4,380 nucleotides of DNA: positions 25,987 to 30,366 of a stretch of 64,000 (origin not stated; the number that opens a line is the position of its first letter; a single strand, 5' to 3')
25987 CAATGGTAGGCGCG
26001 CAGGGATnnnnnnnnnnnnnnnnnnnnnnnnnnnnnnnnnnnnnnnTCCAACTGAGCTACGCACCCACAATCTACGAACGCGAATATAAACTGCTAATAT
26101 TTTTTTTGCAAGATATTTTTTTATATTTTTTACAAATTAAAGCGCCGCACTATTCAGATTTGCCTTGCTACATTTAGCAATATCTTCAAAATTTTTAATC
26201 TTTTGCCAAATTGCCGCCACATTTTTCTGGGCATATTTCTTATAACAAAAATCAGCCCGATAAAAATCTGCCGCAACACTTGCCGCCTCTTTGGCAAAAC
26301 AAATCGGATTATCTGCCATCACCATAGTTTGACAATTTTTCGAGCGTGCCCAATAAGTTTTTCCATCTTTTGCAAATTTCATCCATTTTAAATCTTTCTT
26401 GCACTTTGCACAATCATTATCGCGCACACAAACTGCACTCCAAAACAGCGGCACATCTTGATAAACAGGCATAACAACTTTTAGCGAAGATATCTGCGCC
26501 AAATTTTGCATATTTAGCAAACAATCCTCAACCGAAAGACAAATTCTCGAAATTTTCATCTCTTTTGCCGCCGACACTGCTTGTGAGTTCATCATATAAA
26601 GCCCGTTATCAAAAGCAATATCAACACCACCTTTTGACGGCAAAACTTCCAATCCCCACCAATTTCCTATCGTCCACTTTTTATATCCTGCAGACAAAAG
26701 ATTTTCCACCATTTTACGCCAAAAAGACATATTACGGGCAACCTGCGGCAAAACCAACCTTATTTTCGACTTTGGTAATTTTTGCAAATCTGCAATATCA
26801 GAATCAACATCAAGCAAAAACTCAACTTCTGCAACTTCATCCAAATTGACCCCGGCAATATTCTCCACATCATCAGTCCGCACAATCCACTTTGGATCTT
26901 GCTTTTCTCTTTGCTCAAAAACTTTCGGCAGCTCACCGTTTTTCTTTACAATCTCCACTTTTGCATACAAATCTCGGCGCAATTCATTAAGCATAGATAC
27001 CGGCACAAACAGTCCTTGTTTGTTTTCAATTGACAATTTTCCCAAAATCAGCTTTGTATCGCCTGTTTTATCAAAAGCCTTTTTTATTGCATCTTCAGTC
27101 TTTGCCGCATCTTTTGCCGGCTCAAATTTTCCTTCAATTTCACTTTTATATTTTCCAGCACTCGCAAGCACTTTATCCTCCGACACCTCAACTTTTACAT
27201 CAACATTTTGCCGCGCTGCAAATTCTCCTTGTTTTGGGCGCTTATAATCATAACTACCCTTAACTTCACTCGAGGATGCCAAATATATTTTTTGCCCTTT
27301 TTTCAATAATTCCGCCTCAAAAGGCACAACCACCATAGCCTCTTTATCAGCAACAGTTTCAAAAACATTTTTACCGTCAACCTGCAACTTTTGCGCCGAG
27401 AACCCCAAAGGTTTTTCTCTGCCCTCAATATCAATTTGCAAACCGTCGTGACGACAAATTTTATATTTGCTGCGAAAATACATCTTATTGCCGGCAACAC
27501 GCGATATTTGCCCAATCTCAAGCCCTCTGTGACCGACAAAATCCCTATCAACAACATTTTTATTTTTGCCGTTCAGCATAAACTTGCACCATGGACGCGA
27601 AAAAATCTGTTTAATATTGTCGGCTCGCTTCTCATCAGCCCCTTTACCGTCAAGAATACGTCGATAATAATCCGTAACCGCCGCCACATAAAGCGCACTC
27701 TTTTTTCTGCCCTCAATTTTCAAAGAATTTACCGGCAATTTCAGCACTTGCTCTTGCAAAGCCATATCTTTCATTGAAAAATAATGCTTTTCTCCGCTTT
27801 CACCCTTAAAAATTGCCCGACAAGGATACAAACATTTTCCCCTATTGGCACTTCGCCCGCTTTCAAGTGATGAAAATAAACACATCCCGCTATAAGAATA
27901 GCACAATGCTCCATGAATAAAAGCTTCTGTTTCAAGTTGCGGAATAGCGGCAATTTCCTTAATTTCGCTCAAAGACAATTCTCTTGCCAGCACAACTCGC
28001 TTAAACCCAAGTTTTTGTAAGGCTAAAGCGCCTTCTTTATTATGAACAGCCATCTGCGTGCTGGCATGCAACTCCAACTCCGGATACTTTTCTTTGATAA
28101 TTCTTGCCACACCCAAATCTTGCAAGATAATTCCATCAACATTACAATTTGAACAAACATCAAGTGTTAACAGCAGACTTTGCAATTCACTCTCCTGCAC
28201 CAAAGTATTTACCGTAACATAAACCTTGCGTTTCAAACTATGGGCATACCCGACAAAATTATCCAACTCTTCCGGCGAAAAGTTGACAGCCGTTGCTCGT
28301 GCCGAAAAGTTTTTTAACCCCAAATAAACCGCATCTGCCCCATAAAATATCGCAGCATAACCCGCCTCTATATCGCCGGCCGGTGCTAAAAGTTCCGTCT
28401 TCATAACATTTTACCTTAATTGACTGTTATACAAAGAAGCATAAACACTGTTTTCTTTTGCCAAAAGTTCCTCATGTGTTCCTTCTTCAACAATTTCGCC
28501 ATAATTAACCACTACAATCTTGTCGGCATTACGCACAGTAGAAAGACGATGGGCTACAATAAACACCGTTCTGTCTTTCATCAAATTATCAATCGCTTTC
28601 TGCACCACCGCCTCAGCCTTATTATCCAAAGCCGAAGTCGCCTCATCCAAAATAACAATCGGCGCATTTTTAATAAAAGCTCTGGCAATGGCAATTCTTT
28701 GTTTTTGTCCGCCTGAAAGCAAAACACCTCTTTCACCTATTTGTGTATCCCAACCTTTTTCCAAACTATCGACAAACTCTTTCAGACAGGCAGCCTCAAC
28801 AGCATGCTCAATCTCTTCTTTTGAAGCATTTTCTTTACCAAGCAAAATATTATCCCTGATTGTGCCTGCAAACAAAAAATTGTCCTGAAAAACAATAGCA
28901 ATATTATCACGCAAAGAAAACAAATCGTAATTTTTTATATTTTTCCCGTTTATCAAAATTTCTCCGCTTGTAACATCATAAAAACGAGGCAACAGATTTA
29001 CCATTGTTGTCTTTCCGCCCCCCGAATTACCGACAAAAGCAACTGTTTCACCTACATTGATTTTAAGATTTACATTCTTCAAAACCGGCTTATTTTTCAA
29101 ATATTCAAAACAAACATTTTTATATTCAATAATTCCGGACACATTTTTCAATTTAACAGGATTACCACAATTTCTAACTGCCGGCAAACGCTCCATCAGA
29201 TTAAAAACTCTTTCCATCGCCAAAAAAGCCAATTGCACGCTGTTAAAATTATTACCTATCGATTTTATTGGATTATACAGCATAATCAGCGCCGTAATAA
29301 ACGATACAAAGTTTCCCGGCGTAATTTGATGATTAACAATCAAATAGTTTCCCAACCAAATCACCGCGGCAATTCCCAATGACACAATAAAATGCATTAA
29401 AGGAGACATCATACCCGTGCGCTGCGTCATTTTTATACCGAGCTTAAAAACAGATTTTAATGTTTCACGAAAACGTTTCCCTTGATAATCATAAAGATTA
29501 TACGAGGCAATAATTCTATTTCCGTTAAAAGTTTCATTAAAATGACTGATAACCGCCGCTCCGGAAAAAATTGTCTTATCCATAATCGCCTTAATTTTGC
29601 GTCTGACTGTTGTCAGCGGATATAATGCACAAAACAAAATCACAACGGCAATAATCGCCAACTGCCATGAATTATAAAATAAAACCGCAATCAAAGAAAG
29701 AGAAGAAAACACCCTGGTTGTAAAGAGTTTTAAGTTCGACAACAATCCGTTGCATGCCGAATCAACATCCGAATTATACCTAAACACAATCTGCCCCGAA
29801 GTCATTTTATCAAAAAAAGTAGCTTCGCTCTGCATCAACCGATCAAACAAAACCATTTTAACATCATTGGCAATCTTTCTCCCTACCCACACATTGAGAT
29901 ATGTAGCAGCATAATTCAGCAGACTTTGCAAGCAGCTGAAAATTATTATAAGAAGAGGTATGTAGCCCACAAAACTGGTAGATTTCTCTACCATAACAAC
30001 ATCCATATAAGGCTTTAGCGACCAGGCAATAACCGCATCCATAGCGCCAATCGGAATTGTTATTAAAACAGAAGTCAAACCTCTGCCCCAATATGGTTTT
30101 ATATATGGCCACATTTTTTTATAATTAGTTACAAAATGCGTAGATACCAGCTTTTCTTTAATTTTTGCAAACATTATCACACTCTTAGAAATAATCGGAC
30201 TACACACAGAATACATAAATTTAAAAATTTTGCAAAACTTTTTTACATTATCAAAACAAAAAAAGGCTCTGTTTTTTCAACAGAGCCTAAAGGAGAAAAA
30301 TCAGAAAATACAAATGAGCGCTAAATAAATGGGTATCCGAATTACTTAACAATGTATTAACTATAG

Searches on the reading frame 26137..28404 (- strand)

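Call 10: search_protein_families(library=pfam, proteins=[window:26137-28404:-], max_evalue=0.001)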
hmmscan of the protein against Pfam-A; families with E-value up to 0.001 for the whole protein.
window:26137-28404:- (755 aa): 2 families
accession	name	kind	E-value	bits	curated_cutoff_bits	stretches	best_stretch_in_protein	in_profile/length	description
PF01136.24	Peptidase_U32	-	3.1e-63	213.6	22.4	1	82-282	9-232/233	Peptidase family U32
PF12392.13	DUF3656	-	7.9e-16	59.2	22.1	1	384-484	20-105/109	Collagenase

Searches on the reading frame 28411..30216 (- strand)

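Call 10: search_protein_families(library=pfam, proteins=[window:28411-30216:-], max_evalue=0.001)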
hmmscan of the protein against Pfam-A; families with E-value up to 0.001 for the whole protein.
window:28411-30216:- (601 aa): 3 families
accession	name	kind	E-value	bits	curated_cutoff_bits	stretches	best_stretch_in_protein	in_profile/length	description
PF00664.28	ABC_membrane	-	9.1e-38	130.9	28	1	50-316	5-273/274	ABC transporter transmembrane region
PF00005.33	ABC_tran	-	6.7e-32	111.4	25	1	379-528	1-137/137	ABC transporter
PF02463.25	SMC_N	-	6.8e-11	42.5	40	1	413-571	104-212/220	RecF/RecN/SMC N terminal domain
